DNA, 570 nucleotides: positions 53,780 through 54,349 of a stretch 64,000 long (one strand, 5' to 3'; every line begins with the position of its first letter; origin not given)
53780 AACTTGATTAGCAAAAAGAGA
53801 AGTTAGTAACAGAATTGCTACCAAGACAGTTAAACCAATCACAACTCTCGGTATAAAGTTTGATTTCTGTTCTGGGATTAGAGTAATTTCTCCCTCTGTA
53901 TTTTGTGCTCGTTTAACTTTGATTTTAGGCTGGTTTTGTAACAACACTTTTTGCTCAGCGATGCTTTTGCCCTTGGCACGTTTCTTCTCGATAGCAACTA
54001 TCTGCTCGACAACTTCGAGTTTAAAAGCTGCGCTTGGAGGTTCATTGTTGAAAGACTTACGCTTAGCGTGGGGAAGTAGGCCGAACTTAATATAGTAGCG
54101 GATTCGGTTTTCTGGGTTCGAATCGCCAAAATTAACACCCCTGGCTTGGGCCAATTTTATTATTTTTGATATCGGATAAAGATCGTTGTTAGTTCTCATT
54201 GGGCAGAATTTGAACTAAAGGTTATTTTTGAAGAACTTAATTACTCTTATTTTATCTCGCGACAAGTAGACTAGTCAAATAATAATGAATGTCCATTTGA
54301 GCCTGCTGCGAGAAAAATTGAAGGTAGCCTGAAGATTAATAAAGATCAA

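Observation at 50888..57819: Giant surface proteins that begin with a cytoplasmic MerR-type HTH, then one TM helix, then a huge ectodomain (three paralogues)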

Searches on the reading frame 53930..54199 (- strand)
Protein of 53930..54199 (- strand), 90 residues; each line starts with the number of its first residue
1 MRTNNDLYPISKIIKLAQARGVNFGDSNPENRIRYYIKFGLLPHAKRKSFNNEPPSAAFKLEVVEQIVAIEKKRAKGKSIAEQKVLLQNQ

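Call 16: search_solved_structures(query=A2, max_evalue=10, show_alignments=2)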
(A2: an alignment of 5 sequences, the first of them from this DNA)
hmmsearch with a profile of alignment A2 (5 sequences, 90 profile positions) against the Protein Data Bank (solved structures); distinct sequences matched with E-value up to 10: 6.
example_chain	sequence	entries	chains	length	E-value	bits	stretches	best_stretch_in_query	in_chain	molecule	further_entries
4ua1_A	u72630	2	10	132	0.0022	21.2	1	29-87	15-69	Regulatory protein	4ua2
4r4e_B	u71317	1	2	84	0.053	16.8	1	31-88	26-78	HTH-type transcriptional regulator GlnR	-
7tea_B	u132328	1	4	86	0.33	14.3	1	59-87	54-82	Glutamine synthetase repressor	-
3gp4_A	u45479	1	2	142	0.87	13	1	29-81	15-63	Transcriptional regulator, MerR family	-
8osp_A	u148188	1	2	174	0.96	12.8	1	12-56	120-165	N-acetyltransferase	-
7yca_K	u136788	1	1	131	1.2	12.6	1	37-62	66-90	Photosystem I PsaG/PsaK protein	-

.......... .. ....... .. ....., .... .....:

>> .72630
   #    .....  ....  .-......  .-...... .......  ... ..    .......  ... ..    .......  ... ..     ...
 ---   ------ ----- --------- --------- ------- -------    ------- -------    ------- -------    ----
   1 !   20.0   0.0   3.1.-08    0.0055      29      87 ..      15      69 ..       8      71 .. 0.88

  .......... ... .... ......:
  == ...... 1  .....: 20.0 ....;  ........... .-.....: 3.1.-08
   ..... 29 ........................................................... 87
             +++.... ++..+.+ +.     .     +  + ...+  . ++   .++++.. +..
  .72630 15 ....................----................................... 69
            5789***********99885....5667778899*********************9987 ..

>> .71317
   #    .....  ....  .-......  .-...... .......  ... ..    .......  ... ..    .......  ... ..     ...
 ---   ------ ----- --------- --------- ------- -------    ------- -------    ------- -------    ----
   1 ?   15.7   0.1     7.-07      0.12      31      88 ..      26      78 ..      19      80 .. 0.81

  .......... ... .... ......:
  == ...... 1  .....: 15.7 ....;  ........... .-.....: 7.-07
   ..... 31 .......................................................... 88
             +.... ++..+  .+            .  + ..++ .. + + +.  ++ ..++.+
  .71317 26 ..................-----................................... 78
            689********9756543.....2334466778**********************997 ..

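Call 21: search_protein_representatives(alignment_id=A2)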
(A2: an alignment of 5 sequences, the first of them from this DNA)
Query: 5 sequences, 90 profile positions. Proteins with E-value up to 0.001 (for the whole library): 319; up to 1e-10: 180; up to 1e-30: 15. The best 150 are listed.
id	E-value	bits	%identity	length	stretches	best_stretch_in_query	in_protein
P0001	3.4e-40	152.1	-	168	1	1-89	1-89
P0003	1.8e-38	146.6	-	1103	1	1-90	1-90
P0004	2.5e-36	139.8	-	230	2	1-85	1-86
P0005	6.3e-35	135.2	-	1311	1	1-87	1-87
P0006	1.9e-34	133.7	-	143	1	2-85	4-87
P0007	3.1e-34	133.0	-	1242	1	1-90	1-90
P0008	1.1e-33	131.3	-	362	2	5-87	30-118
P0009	1.8e-33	130.6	-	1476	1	1-90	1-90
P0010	1.1e-32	128.1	-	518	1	3-85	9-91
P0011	1.2e-32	127.9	-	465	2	4-88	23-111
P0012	2.6e-32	126.8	-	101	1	4-88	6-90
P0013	3.9e-32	126.3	-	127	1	4-85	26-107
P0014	1.5e-31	124.4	-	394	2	4-87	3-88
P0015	5.3e-31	122.7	-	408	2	4-87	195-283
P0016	7.9e-31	122.1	-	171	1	3-85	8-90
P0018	2.9e-30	120.3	-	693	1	1-89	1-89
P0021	7.3e-29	115.8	-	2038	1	1-84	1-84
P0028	5.3e-28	113.0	-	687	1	3-90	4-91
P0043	9.4e-26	105.8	-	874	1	3-85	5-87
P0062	1.6e-18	82.7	-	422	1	1-88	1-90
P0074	6.7e-17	77.5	-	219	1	6-85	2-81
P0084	6.7e-16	74.3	-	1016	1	3-89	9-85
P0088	1.8e-15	72.9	-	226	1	6-90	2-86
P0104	1.6e-14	69.8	-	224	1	4-88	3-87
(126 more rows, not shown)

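Call 26: find_homologous_proteins(query=A3, max_evalue=0.001)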
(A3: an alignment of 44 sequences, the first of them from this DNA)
Query A3 (44 sequences) (90 aa, profile of the alignment): 9 proteins with E <= 0.001 among 1483 candidates.
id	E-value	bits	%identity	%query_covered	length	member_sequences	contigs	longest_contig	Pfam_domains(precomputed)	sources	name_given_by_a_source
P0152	1.2e-29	120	47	86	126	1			-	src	-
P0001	1.6e-28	116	72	97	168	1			-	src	-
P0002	5.2e-28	114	47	86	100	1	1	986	-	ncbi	-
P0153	6.0e-27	111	38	86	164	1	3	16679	-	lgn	-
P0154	5.0e-25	105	35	79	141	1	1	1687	-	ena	-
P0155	7.8e-17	79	36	87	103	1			-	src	-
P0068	6.7e-14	69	-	-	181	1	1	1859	-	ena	-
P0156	1.3e-13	68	34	88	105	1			-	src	-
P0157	3.5e-12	64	26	96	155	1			-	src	-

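Call 27: search_solved_structures(query=A3, max_evalue=10, show_alignments=2)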
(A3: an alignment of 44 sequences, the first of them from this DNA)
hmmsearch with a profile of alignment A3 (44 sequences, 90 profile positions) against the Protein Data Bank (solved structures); distinct sequences matched with E-value up to 10: 20.
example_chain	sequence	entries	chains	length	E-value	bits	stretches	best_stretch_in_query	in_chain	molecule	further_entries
4ua1_A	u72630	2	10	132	4.7e-07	32.7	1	29-86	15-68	Regulatory protein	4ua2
4r4e_B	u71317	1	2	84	0.00037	23.4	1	31-89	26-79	HTH-type transcriptional regulator GlnR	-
3gpv_A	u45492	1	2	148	0.00042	23.2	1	31-87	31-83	Transcriptional regulator, MerR family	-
7tea_B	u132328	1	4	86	0.0012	21.7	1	32-87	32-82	Glutamine synthetase repressor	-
4r22_B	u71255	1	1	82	0.0053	19.7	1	29-89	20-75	HTH-type transcriptional regulator TnrA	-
4r24_B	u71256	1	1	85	0.0059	19.5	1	29-89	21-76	HTH-type transcriptional regulator TnrA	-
7tec_A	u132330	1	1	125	0.011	18.6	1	31-88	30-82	HTH-type transcriptional regulator GlnR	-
5e01_A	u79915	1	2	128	0.045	16.7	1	31-86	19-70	Uncharacterized HTH-type transcriptional regulator HI_0186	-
5d90_B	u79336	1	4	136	0.051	16.5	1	31-86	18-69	MerR family regulator protein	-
5d8c_A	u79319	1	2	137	0.052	16.5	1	31-86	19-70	MerR family regulator protein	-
3hh0_A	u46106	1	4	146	0.061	16.3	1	32-87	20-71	Transcriptional regulator, MerR family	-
3gp4_A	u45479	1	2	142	0.091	15.7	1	29-81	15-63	Transcriptional regulator, MerR family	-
2dg6_A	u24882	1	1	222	0.24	14.4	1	29-78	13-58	putative transcriptional regulator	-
6xl5_G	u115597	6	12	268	0.27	14.2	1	31-86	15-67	MerR family transcriptional regulator EcmrR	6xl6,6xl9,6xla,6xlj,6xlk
9c1m_A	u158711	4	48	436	0.4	13.7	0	40-84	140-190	DUF4297 domain-containing protein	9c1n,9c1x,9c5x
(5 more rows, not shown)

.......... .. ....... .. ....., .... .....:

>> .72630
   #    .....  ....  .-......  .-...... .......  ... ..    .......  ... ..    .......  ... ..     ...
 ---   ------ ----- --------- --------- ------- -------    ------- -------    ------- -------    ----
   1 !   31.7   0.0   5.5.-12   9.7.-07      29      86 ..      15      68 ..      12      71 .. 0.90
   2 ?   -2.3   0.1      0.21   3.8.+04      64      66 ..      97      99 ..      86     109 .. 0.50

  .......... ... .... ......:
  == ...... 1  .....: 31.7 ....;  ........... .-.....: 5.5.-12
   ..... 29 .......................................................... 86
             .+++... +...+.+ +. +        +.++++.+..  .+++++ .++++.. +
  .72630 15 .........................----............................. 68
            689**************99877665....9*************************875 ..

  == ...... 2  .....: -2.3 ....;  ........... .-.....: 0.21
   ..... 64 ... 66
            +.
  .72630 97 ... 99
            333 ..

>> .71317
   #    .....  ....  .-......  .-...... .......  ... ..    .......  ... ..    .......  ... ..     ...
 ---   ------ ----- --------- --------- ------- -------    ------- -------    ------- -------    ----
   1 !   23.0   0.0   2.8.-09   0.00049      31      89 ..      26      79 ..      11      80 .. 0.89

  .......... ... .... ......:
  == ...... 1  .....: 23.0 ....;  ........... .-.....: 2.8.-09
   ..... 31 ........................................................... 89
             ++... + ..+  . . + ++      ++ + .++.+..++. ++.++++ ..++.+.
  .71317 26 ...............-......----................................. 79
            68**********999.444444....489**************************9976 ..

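Call 28: search_protein_families(library=pfam, alignment_id=A3, max_evalue=0.1)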
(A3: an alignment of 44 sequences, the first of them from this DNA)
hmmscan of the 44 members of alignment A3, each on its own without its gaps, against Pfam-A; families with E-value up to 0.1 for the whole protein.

A. member 1, seq(90 aa): 1 family
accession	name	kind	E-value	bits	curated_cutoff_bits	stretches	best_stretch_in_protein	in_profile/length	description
PF13411.12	MerR_1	-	0.012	16.1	21.6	1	30-89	14-68/69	MerR HTH family regulatory protein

B. families by the number of members that match (of 44 scanned): 14 families
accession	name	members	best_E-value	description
PF13411.12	MerR_1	33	1.9e-10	MerR HTH family regulatory protein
PF00376.29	MerR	19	0.00041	MerR family regulatory protein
PF13936.12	HTH_38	5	0.0028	Helix-turn-helix domain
PF04659.18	Arch_fla_DE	2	0.056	Archaeal flagella protein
PF21982.2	RecX_HTH1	1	2.1e-05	RecX, first three-helix domain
PF24625.1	DUF7626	1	0.017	Domain of unknown function (DUF7626)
PF08876.17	DUF1836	1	0.021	Domain of unknown function (DUF1836)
PF09524.15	Phg_2220_C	1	0.03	Conserved phage C-terminus (Phg_2220_C)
PF05184.20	SapB_1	1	0.032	Saposin-like type B, region 1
PF04214.18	DUF411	1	0.043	Protein of unknown function, DUF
PF22756.2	E217_gp29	1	0.049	E217 gateway protein gp29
PF04760.21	IF2_N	1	0.052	Translation initiation factor IF-2, N-terminal region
PF19610.4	DUF6115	1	0.084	Family of unknown function (DUF6115)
PF09278.17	MerR-DNA-bind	1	0.089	MerR, DNA binding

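Call 30: find_related_loci(query=A2, collection=genome_contigs, flank=6000)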
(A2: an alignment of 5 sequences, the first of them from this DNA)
Query A2 (90 aa) in genome_contigs; peptide patterns used: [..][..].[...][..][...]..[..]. (x = any residue, [..] = any of these).
73 stretches matched a pattern; 32 encode a relative of the query (tblastn E <= 1e-3); 32 distinct loci.
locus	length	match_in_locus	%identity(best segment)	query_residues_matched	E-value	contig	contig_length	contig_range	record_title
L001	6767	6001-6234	54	7-84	2e-25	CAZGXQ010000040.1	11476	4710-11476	MAG TPA_asm: uncultured Candidatus Saccharibacteria bacterium isolate binchicken_co25_108 genome assembly, contig: k141_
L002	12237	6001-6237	49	2-80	3e-22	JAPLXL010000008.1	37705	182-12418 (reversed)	MAG: Candidatus Nealsonbacteria bacterium isolate LacPavin_0920_SED4_MAG_36_17 LacPavin_0920_SED4_scaffold_4247, whole g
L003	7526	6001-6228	49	5-80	4e-22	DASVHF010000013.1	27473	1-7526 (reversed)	MAG TPA_asm: Candidatus Nanoarchaeia archaeon isolate SMAG_U2959 k141_529796, whole genome shotgun sequence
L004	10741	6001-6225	48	6-80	2e-21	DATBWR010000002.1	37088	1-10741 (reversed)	MAG TPA_asm: Candidatus Nanoarchaeia archaeon isolate SMAG_U7546 k141_152174, whole genome shotgun sequence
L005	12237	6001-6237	49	2-80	1e-20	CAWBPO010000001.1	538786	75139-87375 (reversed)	MAG: uncultured bacterium isolate MFD04408.bin.1.52 genome assembly, contig: contig_41181, whole genome shotgun sequence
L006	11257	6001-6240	48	5-86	3e-20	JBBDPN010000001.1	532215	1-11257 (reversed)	MAG: Candidatus Woykebacteria bacterium isolate LejiaB_43_27 Lejia_B_10_length_532215_cov_16, whole genome shotgun seque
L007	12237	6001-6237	47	4-82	4e-20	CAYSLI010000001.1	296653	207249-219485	MAG TPA_asm: uncultured Candidatus Saccharibacteria bacterium isolate binchicken_co116_198 genome assembly, contig: NODE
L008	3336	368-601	44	7-84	5e-20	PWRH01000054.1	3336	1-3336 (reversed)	MAG: Candidatus Nealsonbacteria bacterium isolate CSSed10_83 CS-Sed10-C112260, whole genome shotgun sequence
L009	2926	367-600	44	7-84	5e-20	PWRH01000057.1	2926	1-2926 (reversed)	MAG: Candidatus Nealsonbacteria bacterium isolate CSSed10_83 CS-Sed10-C138523, whole genome shotgun sequence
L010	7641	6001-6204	51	13-80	2e-19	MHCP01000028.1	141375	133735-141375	MAG: Candidatus Woykebacteria bacterium RBG_13_40_15 RBG_13_scaffold_5, whole genome shotgun sequence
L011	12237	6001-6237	47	4-82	4e-20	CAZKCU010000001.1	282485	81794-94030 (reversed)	MAG TPA_asm: uncultured Candidatus Saccharibacteria bacterium isolate binchicken_co89_20 genome assembly, contig: NODE_9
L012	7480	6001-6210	46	2-71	3e-18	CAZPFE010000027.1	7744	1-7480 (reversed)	MAG TPA_asm: uncultured Candidatus Saccharibacteria bacterium isolate SRP141559_co1_270 genome assembly, contig: NODE_58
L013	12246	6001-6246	41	4-88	2e-17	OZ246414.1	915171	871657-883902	MAG: uncultured Gammaproteobacteria bacterium isolate SRP119689_co1_109 genome assembly, chromosome: 1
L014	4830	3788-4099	42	3-90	8e-17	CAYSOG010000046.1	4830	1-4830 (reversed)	MAG TPA_asm: uncultured Gammaproteobacteria bacterium isolate SRP200132_co1_489 genome assembly, contig: NODE_34957_leng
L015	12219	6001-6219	46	7-80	7e-17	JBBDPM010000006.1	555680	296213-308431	MAG: Candidatus Woykebacteria bacterium isolate LejiaB_42_22 Lejia_B_6_length_555680_cov_13, whole genome shotgun sequen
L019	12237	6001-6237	41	3-77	4e-15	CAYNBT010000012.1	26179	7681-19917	MAG TPA_asm: uncultured Candidatus Saccharibacteria bacterium isolate SRP342105_co1_255 genome assembly, contig: NODE_24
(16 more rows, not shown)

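Call 38: search_protein_families(library=pfam, proteins=[P0074, P0088, P0104, P0018, P0028, P0043, P0011, P0062, P0084, P0021], max_evalue=0.01)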
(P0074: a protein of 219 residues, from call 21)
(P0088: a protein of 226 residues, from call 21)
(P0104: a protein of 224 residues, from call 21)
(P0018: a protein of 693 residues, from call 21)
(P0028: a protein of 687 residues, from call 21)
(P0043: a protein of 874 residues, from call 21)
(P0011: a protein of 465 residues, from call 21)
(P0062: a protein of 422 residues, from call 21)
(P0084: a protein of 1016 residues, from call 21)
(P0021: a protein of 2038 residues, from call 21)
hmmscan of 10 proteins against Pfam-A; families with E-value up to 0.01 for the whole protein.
P0074 (219 aa): 1 family
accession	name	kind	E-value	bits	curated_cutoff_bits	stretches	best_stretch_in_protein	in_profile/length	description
PF13411.12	MerR_1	-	0.0009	19.7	21.6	1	26-82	14-65/69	MerR HTH family regulatory protein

P0088 (226 aa): 1 family
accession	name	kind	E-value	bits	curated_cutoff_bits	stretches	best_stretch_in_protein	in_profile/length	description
PF04659.18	Arch_fla_DE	-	0.0024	18.2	21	1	21-54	31-63/96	Archaeal flagella protein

P0104 (224 aa): 1 family
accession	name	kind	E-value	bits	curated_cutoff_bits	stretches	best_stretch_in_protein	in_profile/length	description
PF13411.12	MerR_1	-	7.8e-09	36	21.6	1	28-87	13-67/69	MerR HTH family regulatory protein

P0018 (693 aa): 0 families

P0028 (687 aa): 0 families

P0043 (874 aa): 0 families

P0011 (465 aa): 3 families
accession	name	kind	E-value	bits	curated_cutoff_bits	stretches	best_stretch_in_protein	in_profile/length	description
PF13411.12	MerR_1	-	8.5e-07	29.4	21.6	1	81-111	37-67/69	MerR HTH family regulatory protein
PF13936.12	HTH_38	-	3.4e-05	23.9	27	0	92-109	12-29/44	Helix-turn-helix domain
PF21694.2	DNA_pol3_delta_C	-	0.0043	17.5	27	0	273-297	44-68/121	DNA polymerase III delta subunit, C-terminal domain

P0062 (422 aa): 2 families
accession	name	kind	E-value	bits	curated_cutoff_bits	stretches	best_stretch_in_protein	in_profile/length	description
PF13411.12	MerR_1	-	0.00033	21.1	21.6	1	29-90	13-67/69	MerR HTH family regulatory protein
PF00376.29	MerR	-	0.00094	19.4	28.2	1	33-48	16-31/38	MerR family regulatory protein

P0084 (1016 aa): 0 families

P0021 (2038 aa): 0 families

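Call 39: predict_structure(alignment_id=A3)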
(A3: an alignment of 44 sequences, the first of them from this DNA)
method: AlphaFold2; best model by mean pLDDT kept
length: 90 residues; sequences in the alignment: 44
mean_pLDDT: 91.1   pTM: 0.80
mean pLDDT of the five models: 91.1, 89.6, 89.4, 87.1, 86.4
residues with pLDDT >= 90: 71; 70-90: 14; 50-70: 2; < 50: 3
segments of 3 or more residues with pLDDT < 50: 1-3
pLDDT, mean of each block of 10 residues (from residue 1): 71 98 94 95 95 95 96 91 83
secondary structure, 60 per line:
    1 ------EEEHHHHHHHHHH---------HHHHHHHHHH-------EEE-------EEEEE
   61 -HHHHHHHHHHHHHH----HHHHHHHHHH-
elements in order: E7-9 H10-19 H29-38 E46-48 E56-60 H62-75 H80-89

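Call 41: fold_search(model_id=the predicted structure, library=pdb)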
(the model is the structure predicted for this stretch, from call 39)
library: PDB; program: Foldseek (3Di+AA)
matches with E <= 10: 262; with E <= 0.001: 0
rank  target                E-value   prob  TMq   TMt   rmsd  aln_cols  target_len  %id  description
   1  7tea_A                6.5e-03  1.00  0.62  0.71   3.9        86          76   26  Crystal structure of S. aureus GlnR-DNA complex (released 2022-06-29)
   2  7xn2                  1.0e-02  1.00  0.66  0.42   3.2        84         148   10  Crystal structure of CvkR, a novel MerR-type transcriptional regulator (released 2023-03-08)
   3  4r4e_A                1.1e-02  1.00  0.66  0.71   2.5        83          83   23  Structure of GlnR-DNA complex (released 2015-03-04)
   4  4r24_B                2.4e-02  1.00  0.67  0.71   2.8        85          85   21  Complete dissection of B. subtilis nitrogen homeostatic circuitry (released 2015-03-04)
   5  7tea_B                2.8e-02  1.00  0.59  0.67   3.9        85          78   25  Crystal structure of S. aureus GlnR-DNA complex (released 2022-06-29)
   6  1q05_B                4.1e-02  1.00  0.64  0.47   2.4        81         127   17  Crystal structure of the Cu(I) form of E. coli CueR, a copper efflux regulator (released 2003-09-16)
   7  5gpe_D                4.4e-02  1.00  0.61  0.43   3.7        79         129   23  Crystal structure of the transcription regulator PbrR691 from Ralstonia metallidurans CH34 in complex with Lead(II) (released 2016-12-28)
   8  5gpe_C                4.7e-02  1.00  0.64  0.46   3.0        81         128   22  Crystal structure of the transcription regulator PbrR691 from Ralstonia metallidurans CH34 in complex with Lead(II) (released 2016-12-28)
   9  5gpe_F                7.4e-02  1.00  0.64  0.47   2.4        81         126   22  Crystal structure of the transcription regulator PbrR691 from Ralstonia metallidurans CH34 in complex with Lead(II) (released 2016-12-28)
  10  2zhh                  7.9e-02  1.00  0.62  0.48   2.3        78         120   15  Crystal structure of SoxR (released 2008-03-25)
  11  4r22_B                7.9e-02  1.00  0.65  0.71   3.4        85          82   20  TnrA-DNA complex (released 2015-03-04)
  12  1q06_B                8.4e-02  0.99  0.59  0.44   2.6        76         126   18  Crystal structure of the Ag(I) form of E. coli CueR, a copper efflux regulator (released 2003-09-16)
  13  5d90_C                9.0e-02  0.99  0.60  0.43   3.0        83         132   19  Crystal structure of HiNmlR, a MerR family regulator lacking the sensor domain, bound to promoter DNA (released 2016-06-29)
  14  5d90_B                9.0e-02  0.98  0.55  0.42   3.5        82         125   20  Crystal structure of HiNmlR, a MerR family regulator lacking the sensor domain, bound to promoter DNA (released 2016-06-29)
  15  5d8c_B                1.1e-01  0.98  0.56  0.42   3.5        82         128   20  Crystal structure of HiNmlR, a MerR family regulator lacking the sensor domain, bound to promoter DNA (released 2016-06-29)
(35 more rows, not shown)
